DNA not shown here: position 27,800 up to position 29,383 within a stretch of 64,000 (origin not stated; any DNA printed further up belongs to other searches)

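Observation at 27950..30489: Phage-encoded argininosuccinate synthase and lyase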

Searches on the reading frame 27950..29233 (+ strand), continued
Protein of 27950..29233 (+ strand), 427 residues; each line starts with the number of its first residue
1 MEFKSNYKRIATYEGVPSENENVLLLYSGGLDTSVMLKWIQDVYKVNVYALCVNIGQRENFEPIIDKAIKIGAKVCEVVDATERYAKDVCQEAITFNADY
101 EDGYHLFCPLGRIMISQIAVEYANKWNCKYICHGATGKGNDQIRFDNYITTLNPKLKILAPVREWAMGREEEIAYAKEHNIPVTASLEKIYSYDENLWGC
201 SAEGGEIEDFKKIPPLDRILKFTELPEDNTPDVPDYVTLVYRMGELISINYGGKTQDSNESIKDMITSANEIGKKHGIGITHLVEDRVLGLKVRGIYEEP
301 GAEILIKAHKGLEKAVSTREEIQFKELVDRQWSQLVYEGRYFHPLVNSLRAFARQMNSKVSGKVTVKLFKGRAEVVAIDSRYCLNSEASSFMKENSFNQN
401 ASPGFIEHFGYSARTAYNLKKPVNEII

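Call 43: find_encoding_contigs(protein=P0158, flank=10000, max_places=1)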
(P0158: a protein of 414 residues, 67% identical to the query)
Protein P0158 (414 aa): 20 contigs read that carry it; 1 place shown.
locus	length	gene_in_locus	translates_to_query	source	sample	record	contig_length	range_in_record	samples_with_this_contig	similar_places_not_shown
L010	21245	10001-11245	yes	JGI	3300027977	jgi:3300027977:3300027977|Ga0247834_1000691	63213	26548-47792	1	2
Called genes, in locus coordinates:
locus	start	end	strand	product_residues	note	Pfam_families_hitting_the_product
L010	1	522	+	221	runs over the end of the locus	-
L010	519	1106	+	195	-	PF00535:Glycos_transf_2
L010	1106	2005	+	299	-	-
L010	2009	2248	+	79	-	-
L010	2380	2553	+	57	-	-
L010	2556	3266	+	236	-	-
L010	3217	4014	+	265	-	-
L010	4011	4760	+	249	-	PF01755:Glyco_transf_25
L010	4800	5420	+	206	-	PF13489:Methyltransf_23, PF13847:Methyltransf_31 (faint), PF08241:Methyltransf_11 (weak), PF08242:Methyltransf_12 (weak)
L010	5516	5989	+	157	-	PF09834:DUF2061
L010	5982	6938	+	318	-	PF00702:Hydrolase (faint), PF01583:APS_kinase, PF13671:AAA_33 (faint), PF12710:HAD (weak)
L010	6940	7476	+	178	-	PF13489:Methyltransf_23 (weak)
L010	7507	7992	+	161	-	PF01467:CTP_transf_like (weak)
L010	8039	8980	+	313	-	PF03851:UvdE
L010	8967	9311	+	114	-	-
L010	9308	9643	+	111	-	-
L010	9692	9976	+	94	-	-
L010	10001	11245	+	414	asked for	PF00764:Arginosuc_synth, PF20979:Arginosuc_syn_C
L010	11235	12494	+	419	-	PF00206:Lyase_1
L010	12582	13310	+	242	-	PF10108:DNA_pol_B_exo2, PF13482:RNase_H_2 (weak)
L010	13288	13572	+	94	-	-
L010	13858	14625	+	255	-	PF01464:SLT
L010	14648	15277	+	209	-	-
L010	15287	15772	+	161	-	-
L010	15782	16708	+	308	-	-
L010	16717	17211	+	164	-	-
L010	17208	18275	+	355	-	-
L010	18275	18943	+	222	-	-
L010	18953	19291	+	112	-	-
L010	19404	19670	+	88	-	-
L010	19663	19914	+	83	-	-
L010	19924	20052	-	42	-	-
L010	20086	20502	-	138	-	-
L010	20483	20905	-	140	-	-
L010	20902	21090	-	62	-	-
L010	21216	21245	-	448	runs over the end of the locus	-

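Call 66: find_encoding_contigs(protein=P0240, flank=8000, max_places=1)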
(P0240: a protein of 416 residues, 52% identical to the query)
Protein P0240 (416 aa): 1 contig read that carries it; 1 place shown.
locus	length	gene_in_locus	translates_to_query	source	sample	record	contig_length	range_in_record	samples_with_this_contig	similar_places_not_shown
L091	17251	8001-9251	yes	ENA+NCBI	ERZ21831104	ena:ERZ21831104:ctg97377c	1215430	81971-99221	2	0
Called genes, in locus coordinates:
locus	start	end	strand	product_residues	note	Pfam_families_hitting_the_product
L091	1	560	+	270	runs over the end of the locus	PF12746:GNAT_acetyltran (weak), PF00583:Acetyltransf_1, PF13673:Acetyltransf_10 (weak), PF13508:Acetyltransf_7, PF08445:FR47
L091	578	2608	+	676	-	PF03602:Cons_hypoth95 (weak), PF05175:MTS, PF02475:TRM5-TYW2_MTfase (weak), PF06325:PrmA, PF13649:Methyltransf_25, PF13847:Methyltransf_31, PF08241:Methyltransf_11 (weak)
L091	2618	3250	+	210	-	PF00702:Hydrolase, PF12710:HAD (faint), PF13419:HAD_2, PF13242:Hydrolase_like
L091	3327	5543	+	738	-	PF01833:TIG (faint), PF00082:Peptidase_S8, PF00395:SLH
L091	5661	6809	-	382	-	PF14312:FG-GAP_2 (faint)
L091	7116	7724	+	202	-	-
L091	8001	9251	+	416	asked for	PF00764:Arginosuc_synth, PF06508:QueC (weak), PF20979:Arginosuc_syn_C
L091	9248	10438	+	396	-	PF00206:Lyase_1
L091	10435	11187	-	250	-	PF01026:TatD_DNase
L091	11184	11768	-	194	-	PF13023:HD_3, PF01966:HD (weak)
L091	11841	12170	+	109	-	-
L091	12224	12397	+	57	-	-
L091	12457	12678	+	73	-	-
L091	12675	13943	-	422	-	PF00675:Peptidase_M16, PF05193:Peptidase_M16_C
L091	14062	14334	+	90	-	PF01016:Ribosomal_L27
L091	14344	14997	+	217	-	PF00089:Trypsin (faint), PF13365:Trypsin_2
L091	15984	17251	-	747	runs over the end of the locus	-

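Call 67: find_encoding_contigs(protein=P0184, flank=8000, max_places=1)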
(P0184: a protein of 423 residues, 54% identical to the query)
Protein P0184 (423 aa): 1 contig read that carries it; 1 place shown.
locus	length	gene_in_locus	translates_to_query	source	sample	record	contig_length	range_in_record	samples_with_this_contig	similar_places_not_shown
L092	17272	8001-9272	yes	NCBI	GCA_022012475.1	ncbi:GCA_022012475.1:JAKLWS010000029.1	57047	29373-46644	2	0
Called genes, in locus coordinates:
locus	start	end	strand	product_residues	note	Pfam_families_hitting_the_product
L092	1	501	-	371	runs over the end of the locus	-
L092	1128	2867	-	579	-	PF02690:Na_Pi_cotrans, PF01895:PhoU (weak)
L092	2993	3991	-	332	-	PF01112:Asparaginase_2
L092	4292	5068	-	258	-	PF01145:Band_7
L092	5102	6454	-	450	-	PF25145:NfeD1b_N, PF24961:NfeD_membrane, PF01957:NfeD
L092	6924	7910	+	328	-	PF02729:OTCace_N, PF00185:OTCace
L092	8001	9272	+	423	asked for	PF00764:Arginosuc_synth, PF20979:Arginosuc_syn_C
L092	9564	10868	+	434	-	PF00206:Lyase_1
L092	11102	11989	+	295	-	PF13354:Beta-lactamase2, PF00144:Beta-lactamase (faint)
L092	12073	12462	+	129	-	PF01258:zf-dskA_traR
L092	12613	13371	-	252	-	PF03781:FGE-sulfatase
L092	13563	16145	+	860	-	PF00246:Peptidase_M14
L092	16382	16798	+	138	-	PF00903:Glyoxalase (weak)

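Call 69: find_related_loci(query=A2, collection=viral_contigs, flank=8000)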
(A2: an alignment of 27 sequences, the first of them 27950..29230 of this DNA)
Query A2 (427 aa) in viral_contigs; peptide patterns used: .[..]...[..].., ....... (x = any residue, [..] = any of these).
40 stretches matched a pattern; 5 encode a relative of the query (tblastn E <= 1e-3); 5 distinct loci.
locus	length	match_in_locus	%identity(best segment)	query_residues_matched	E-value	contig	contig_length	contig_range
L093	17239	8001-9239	71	7-420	0e+0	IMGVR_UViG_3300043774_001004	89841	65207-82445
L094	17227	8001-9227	70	7-421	0e+0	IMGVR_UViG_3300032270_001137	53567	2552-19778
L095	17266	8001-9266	58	3-425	5e-160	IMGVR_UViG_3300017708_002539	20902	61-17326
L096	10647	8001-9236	37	10-422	1e-85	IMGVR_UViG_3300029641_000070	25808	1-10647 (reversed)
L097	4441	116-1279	35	17-406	1e-69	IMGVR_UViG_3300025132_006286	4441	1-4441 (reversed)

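Call 76: search_protein_families(library=pfam, proteins=[L095:43-654:+, L095:663-1817:+, L095:1948-2976:+, L095:2973-4328:+, L095:4382-6238:+, L095:6491-7090:+, L095:7126-7989:+, L095:10542-10979:+, L095:11030-13477:+, L095:13809-15419:+], max_evalue=0.01)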
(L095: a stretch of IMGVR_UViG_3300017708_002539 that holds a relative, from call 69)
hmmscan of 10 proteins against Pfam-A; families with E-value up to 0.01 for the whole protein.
L095:43-654:+ (203 aa): 1 family
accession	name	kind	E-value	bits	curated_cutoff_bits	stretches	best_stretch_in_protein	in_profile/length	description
PF08804.16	gp32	-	1.6e-11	45.1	26.8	1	17-156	49-197/208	gp32 DNA binding protein like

L095:663-1817:+ (384 aa): 4 families
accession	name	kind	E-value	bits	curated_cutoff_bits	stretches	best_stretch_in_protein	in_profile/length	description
PF00154.27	RecA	-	3.2e-60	204.2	27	1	50-298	30-262/262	recA bacterial DNA recombination protein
PF08423.17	Rad51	-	3.4e-09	36.8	22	1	53-255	8-217/244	Rad51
PF06745.19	ATPase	-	5.7e-07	29.6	26.6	1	56-162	4-109/231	KaiC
PF01637.24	ATPase_2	-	0.0018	18.5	33.2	1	78-181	23-131/225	ATPase domain predominantly from Archaea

L095:1948-2976:+ (342 aa): 2 families
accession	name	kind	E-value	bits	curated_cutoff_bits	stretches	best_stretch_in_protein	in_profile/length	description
PF02739.22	5_3_exonuc_N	-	3.3e-31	108.7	34.3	1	25-198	2-164/164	5'-3' exonuclease, N-terminal resolvase-like domain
PF01367.25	5_3_exonuc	-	2.3e-07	31.6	40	1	200-281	2-77/97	5'-3' exonuclease, C-terminal SAM fold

L095:2973-4328:+ (451 aa): 3 families
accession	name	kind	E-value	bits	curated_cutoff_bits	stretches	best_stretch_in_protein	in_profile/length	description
PF03796.21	DnaB_C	-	3.7e-18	66.3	27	1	170-399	2-240/255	DnaB-like helicase C terminal domain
PF13481.12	AAA_25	-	8.1e-07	29.3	27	1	171-343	16-190/195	AAA domain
PF13401.12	AAA_22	-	0.00098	19.9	27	1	189-312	6-103/130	AAA domain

L095:4382-6238:+ (618 aa): 3 families
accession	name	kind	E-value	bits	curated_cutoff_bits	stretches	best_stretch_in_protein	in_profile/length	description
PF02867.20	Ribonuc_red_lgC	-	5.4e-10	39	23.9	0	310-350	209-259/523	Ribonucleotide reductase, barrel domain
PF21995.1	RNR-II_ins_dom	-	5e-07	30.4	27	1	138-201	37-105/107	B12-dependent ribonucleotide reductase, insertion domain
PF17975.6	RNR_Alpha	-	0.0027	18.6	26.4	0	8-73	20-98/101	Ribonucleotide reductase alpha domain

L095:6491-7090:+ (199 aa): 0 families

L095:7126-7989:+ (287 aa): 1 family
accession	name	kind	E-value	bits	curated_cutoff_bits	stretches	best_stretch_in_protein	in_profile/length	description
PF00303.24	Thymidylat_synt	-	5.8e-20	72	24.3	1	17-225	9-224/266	Thymidylate synthase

L095:10542-10979:+ (145 aa): 2 families
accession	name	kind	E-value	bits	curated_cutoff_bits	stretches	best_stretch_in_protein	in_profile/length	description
PF00692.24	dUTPase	-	1.7e-18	67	22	1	9-143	3-129/129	dUTPase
PF22769.1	DCD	-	2.4e-06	28.2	27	1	23-113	58-152/153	dCTP deaminase-like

L095:11030-13477:+ (815 aa): 2 families
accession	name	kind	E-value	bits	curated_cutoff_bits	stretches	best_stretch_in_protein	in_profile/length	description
PF00136.26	DNA_pol_B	-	7.3e-40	137.5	23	1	365-692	20-346/453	DNA polymerase family B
PF03104.25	DNA_pol_B_exo1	-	6.8e-15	55.6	23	1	120-285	63-241/242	DNA polymerase family B, exonuclease domain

L095:13809-15419:+ (536 aa): 1 family
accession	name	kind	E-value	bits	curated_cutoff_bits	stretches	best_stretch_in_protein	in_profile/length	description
PF00118.29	Cpn60_TCP1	-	1.2e-75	255.6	34.3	1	22-524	1-487/490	TCP-1/cpn60 chaperonin family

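Call 87: search_protein_families(library=ncbifam, proteins=[L092:9564-10868:+, L091:9248-10438:+, L007:11259-12497:+, L009:11290-12543:+, L010:11235-12494:+], max_evalue=1e-30)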
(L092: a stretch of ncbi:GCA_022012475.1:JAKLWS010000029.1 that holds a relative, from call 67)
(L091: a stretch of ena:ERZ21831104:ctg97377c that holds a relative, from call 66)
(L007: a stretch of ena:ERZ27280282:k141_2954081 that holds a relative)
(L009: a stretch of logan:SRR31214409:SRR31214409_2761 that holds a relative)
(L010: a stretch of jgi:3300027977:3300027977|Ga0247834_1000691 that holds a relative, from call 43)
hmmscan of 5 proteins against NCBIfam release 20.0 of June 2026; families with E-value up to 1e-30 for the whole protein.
L092:9564-10868:+ (434 aa): 4 families
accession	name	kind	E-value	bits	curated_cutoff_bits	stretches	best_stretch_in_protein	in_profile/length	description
TIGR00838.1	argH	equivalog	5.8e-91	305.8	279.5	1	15-397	9-389/455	argininosuccinate lyase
NF008964.0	PRK12308.1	equivalog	1.3e-69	235.2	657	1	22-396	15-390/624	argininosuccinate lyase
NF005000.0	PRK06389.1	equivalog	6.5e-48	163.9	388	1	3-404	2-389/434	argininosuccinate lyase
NF002563.0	PRK02186.1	subfamily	4.1e-37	127.9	625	1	44-396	446-799/890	argininosuccinate lyase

L091:9248-10438:+ (396 aa): 5 families
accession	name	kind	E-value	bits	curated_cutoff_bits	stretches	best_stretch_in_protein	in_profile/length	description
TIGR00838.1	argH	equivalog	1e-96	324.7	279.5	1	13-390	11-386/455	argininosuccinate lyase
NF008964.0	PRK12308.1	equivalog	4.4e-65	220.2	657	1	22-390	20-388/624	argininosuccinate lyase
NF005000.0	PRK06389.1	equivalog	3.2e-60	204.4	388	1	3-391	2-380/434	argininosuccinate lyase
NF002563.0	PRK02186.1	subfamily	1.8e-50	172.1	625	1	37-392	443-799/890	argininosuccinate lyase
NF052535.1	CoM_syn_XcbC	exception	1.7e-38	132.7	575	1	39-390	43-390/495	2-phosphosulfolactate phosphatase XcbC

L007:11259-12497:+ (412 aa): 6 families
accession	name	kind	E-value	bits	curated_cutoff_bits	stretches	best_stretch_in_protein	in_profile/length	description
TIGR00838.1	argH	equivalog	9.7e-93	311.6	279.5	1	31-373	24-367/455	argininosuccinate lyase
NF008964.0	PRK12308.1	equivalog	6.7e-73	246.1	657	1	21-363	16-358/624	argininosuccinate lyase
NF002563.0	PRK02186.1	subfamily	4.2e-55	187.4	625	1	49-394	452-797/890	argininosuccinate lyase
NF005000.0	PRK06389.1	equivalog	1.3e-45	156.3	388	1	3-374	2-361/434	argininosuccinate lyase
NF052535.1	CoM_syn_XcbC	exception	2.4e-35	122.3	575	1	44-389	45-385/495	2-phosphosulfolactate phosphatase XcbC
NF005218.0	PRK06705.1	equivalog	3.2e-33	115.3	883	1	32-317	35-319/502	argininosuccinate lyase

L009:11290-12543:+ (417 aa): 4 families
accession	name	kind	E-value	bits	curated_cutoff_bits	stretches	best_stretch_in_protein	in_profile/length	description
TIGR00838.1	argH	equivalog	1.4e-82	278.1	279.5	1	4-389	2-384/455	argininosuccinate lyase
NF008964.0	PRK12308.1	equivalog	3.4e-61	207.4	657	1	1-364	1-361/624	argininosuccinate lyase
NF005000.0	PRK06389.1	equivalog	6.4e-42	144.1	388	1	1-357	1-347/434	argininosuccinate lyase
NF002563.0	PRK02186.1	subfamily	1.2e-33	116.5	625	1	40-372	445-777/890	argininosuccinate lyase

L010:11235-12494:+ (419 aa): 5 families
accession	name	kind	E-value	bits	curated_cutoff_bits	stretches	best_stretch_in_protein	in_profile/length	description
TIGR00838.1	argH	equivalog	3.6e-90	303.2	279.5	1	34-392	27-383/455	argininosuccinate lyase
NF008964.0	PRK12308.1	equivalog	1.1e-70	238.8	657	1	19-374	14-369/624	argininosuccinate lyase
NF002563.0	PRK02186.1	subfamily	1.8e-48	165.5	625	1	49-392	452-794/890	argininosuccinate lyase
NF005000.0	PRK06389.1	equivalog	1.5e-42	146.2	388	1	33-370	30-356/434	argininosuccinate lyase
NF052535.1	CoM_syn_XcbC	exception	1.6e-31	109.7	575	1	43-389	44-384/495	2-phosphosulfolactate phosphatase XcbC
